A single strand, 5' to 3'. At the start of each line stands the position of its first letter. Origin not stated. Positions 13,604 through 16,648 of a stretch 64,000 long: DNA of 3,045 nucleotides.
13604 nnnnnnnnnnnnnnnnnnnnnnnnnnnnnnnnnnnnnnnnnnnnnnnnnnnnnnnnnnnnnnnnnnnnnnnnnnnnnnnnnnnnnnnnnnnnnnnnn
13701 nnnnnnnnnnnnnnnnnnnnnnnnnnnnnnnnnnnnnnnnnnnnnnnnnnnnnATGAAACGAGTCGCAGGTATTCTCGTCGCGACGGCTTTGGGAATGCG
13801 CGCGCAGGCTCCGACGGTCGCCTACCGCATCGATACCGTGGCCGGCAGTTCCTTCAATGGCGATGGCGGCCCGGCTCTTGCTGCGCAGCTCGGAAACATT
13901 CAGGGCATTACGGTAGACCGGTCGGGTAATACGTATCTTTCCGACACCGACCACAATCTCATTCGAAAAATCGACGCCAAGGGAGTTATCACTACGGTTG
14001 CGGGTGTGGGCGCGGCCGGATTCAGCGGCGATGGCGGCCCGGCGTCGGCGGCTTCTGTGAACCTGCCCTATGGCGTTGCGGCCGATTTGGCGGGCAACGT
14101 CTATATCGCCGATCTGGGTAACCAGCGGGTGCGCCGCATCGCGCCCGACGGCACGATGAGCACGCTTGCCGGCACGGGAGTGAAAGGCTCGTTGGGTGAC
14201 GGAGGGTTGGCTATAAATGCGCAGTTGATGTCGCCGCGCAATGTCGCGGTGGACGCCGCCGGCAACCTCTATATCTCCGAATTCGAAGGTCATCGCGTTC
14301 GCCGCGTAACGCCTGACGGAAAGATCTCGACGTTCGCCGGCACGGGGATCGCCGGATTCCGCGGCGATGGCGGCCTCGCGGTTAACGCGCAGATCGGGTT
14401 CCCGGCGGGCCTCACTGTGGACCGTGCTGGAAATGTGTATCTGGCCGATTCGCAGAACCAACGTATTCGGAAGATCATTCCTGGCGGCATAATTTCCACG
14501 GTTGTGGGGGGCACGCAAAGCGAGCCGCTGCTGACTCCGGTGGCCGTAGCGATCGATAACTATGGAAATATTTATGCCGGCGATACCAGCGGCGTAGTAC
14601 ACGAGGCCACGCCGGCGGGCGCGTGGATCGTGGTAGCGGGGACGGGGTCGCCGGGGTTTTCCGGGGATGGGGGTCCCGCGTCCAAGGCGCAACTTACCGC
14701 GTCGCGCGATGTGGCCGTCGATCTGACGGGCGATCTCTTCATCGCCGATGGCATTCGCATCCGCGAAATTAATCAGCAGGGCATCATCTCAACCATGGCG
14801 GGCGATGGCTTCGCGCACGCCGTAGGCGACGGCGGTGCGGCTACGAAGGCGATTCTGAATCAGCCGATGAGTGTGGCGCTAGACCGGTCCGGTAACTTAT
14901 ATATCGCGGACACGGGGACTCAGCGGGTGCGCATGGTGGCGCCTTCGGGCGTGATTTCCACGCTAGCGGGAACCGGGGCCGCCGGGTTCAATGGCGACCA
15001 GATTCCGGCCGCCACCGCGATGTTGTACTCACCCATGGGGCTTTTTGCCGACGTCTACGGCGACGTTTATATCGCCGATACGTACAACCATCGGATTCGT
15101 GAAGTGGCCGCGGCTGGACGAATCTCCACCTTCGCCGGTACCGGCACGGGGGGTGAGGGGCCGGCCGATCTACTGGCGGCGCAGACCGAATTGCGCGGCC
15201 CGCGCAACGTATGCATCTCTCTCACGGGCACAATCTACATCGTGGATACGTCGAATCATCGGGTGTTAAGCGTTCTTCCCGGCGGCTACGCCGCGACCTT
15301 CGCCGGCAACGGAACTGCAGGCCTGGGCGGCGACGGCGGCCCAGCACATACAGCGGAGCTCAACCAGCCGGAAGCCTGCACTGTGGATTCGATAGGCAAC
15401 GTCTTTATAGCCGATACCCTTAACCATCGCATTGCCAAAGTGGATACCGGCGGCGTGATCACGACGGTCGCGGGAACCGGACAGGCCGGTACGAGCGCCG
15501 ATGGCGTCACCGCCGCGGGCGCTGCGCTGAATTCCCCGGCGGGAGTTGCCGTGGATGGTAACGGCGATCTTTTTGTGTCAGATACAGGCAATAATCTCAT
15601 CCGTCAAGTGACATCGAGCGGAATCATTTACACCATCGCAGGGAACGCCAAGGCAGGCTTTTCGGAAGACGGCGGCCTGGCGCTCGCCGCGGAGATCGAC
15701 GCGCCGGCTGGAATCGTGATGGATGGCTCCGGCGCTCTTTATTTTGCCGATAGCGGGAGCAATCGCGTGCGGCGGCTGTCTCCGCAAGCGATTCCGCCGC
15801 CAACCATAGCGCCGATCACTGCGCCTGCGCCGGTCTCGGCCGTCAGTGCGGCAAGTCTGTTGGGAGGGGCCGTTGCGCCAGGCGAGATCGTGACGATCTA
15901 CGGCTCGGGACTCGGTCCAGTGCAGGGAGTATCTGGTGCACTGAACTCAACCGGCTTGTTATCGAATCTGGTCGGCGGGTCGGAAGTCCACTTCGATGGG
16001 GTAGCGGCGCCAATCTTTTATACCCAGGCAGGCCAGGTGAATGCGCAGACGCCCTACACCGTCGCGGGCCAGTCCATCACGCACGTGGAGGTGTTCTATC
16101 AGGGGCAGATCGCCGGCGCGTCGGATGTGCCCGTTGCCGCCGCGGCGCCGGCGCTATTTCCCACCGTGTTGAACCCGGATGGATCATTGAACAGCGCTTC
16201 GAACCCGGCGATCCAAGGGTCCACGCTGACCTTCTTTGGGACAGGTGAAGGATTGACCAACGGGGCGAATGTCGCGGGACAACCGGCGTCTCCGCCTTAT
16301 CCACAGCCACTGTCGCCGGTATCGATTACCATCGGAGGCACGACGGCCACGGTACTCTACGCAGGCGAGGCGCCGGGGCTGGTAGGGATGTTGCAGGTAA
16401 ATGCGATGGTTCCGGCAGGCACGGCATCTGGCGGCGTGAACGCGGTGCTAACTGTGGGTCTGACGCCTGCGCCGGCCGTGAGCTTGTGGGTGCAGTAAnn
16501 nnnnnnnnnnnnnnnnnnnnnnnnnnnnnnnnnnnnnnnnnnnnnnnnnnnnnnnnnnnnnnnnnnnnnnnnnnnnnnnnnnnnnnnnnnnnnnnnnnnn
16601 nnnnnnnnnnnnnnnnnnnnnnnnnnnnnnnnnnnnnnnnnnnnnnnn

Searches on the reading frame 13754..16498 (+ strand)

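Call 76: search_protein_families(library=pfam, proteins=[window:13754-16498:+], max_evalue=0.00001)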
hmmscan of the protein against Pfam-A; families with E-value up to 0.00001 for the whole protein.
window:13754-16498:+ (914 aa): 9 families
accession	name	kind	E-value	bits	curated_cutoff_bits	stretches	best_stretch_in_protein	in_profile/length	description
PF25021.1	TEN_NHL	-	1.9e-70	238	27.1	7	292-350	113-177/357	Teneurin NHL domain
PF01436.27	NHL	-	3.7e-44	147.1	20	0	592-617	1-26/28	NHL repeat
PF06739.17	SBBP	-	4e-17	62.3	20.5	0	211-231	10-29/38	Beta-propeller repeat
PF08450.18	SGL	-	2.5e-15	57.2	26.3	0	51-136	138-217/246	SMP-30/Gluconolactonase/LRE-like region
PF24684.1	Vgb_lyase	-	2.9e-12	46.4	50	0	105-195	15-91/290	Virginiamycin B lyase family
PF05787.19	PhoX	-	7.5e-10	39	24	0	492-632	357-471/515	Alkaline phosphatase PhoX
PF22701.2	Mala_s_1-like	-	1.5e-07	31.8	27.5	0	369-437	88-149/195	Mal s 1 allergenic protein-like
PF13449.12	Phytase-like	-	4.8e-06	27.1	27.6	0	47-85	4-106/284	Esterase-like activity of phytase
PF02393.21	US22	-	8.8e-06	26.2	35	0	370-408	81-116/124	US22 like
